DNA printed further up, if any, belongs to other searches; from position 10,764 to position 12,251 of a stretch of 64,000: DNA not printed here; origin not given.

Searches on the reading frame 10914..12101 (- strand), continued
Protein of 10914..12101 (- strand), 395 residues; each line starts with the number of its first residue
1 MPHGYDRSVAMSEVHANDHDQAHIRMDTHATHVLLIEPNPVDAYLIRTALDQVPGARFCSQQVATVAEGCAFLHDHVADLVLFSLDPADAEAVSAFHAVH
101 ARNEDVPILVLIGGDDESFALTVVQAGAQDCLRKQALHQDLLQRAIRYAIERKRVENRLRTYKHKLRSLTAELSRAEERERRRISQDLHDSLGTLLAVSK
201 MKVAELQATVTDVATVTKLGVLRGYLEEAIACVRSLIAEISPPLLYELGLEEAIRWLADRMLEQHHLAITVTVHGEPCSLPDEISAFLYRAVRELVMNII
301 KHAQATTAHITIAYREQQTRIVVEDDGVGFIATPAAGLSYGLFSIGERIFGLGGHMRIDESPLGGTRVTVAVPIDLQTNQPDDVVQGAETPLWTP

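Call 71: predict_structure(alignment_id=A1)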
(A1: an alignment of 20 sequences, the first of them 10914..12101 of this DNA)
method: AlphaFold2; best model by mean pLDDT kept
length: 395 residues; sequences in the alignment: 20
mean_pLDDT: 82.9   pTM: 0.61
mean pLDDT of the five models: 82.9, 82.0, 81.6, 81.0, 79.9
residues with pLDDT >= 90: 213; 70-90: 121; 50-70: 14; < 50: 47
segments of 3 or more residues with pLDDT < 50: 1-25, 335-338, 378-395
pLDDT, mean of each block of 10 residues (from residue 1): 41 40 57 96 94 90 95 94 93 93 94 92 95 92 94 92 82 81 84 88 91 91 90 80 83 94 94 88 88 92 93 92 90 53 77 86 84 70 35 29
secondary structure, 60 per line:
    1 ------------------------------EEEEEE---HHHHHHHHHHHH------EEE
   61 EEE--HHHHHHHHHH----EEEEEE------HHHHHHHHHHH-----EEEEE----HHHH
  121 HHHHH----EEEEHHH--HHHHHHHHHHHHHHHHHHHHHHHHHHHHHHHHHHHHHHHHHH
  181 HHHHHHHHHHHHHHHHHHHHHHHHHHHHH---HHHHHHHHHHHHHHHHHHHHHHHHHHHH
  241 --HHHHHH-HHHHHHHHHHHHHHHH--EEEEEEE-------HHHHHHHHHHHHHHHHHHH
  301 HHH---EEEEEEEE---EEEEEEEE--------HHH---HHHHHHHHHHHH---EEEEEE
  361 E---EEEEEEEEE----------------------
elements in order: E31-36 H40-51 E58-63 H66-75 E80-85 H92-102 E108-112 H117-125 E130-133 H139-209 H213-240 H243-248 H250-265 E268-274 H282-303 E307-314 E318-325 H340-351 E355-361 E365-373

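Call 73: fold_search(model_id=the predicted structure, library=pdb)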
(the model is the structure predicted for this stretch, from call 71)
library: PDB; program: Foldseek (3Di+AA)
matches with E <= 10: 1531; with E <= 0.001: 720
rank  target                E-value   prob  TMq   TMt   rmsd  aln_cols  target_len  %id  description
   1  8vc9_C                8.8e-16  1.00  0.28  0.29  17.5       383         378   14  Hybrid response regulator LvrB from Leptospira / phosphorylated REC form (released 2024-12-18)
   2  8vc9_B                9.4e-16  1.00  0.28  0.29  17.4       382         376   14  Hybrid response regulator LvrB from Leptospira / phosphorylated REC form (released 2024-12-18)
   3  8vc9_D                2.3e-15  1.00  0.28  0.29  17.3       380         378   15  Hybrid response regulator LvrB from Leptospira / phosphorylated REC form (released 2024-12-18)
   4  8vc9_F                2.4e-15  1.00  0.27  0.29  17.4       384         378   14  Hybrid response regulator LvrB from Leptospira / phosphorylated REC form (released 2024-12-18)
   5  8vc9_E                3.9e-15  1.00  0.28  0.29  17.7       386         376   14  Hybrid response regulator LvrB from Leptospira / phosphorylated REC form (released 2024-12-18)
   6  8vc9_A                8.3e-15  1.00  0.28  0.29  17.8       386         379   13  Hybrid response regulator LvrB from Leptospira / phosphorylated REC form (released 2024-12-18)
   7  3ehj_A                1.3e-11  1.00  0.29  0.54  16.7       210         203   21  Crystal structure of DesKC-H188V in complex with AMP-PCP (released 2009-09-15)
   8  3ehj_B                1.9e-11  1.00  0.29  0.52  17.5       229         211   22  Crystal structure of DesKC-H188V in complex with AMP-PCP (released 2009-09-15)
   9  5iuj_A                6.9e-11  1.00  0.31  0.53  10.5       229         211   25  Crystal structure of the DesK-DesR complex in the phosphotransfer state with low Mg2+ (20 mM) (released 2016-12-21)
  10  5iuj_B                8.8e-11  1.00  0.29  0.51  16.1       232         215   23  Crystal structure of the DesK-DesR complex in the phosphotransfer state with low Mg2+ (20 mM) (released 2016-12-21)
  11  7ssj_A                8.8e-11  1.00  0.28  0.48  19.1       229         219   24  Crystal structure of the DesK-DesR complex in the phosphatase state (released 2022-11-16)
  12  7ssj_D                8.8e-11  1.00  0.27  0.48  18.7       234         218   23  Crystal structure of the DesK-DesR complex in the phosphatase state (released 2022-11-16)
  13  5iuj_E                1.1e-10  1.00  0.28  0.50  16.5       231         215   23  Crystal structure of the DesK-DesR complex in the phosphotransfer state with low Mg2+ (20 mM) (released 2016-12-21)
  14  3ehh_B                1.3e-10  1.00  0.28  0.56  15.5       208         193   22  Crystal structure of DesKC-H188V in complex with ADP (released 2009-09-15)
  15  5iuj_D                1.4e-10  1.00  0.31  0.54  10.4       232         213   24  Crystal structure of the DesK-DesR complex in the phosphotransfer state with low Mg2+ (20 mM) (released 2016-12-21)
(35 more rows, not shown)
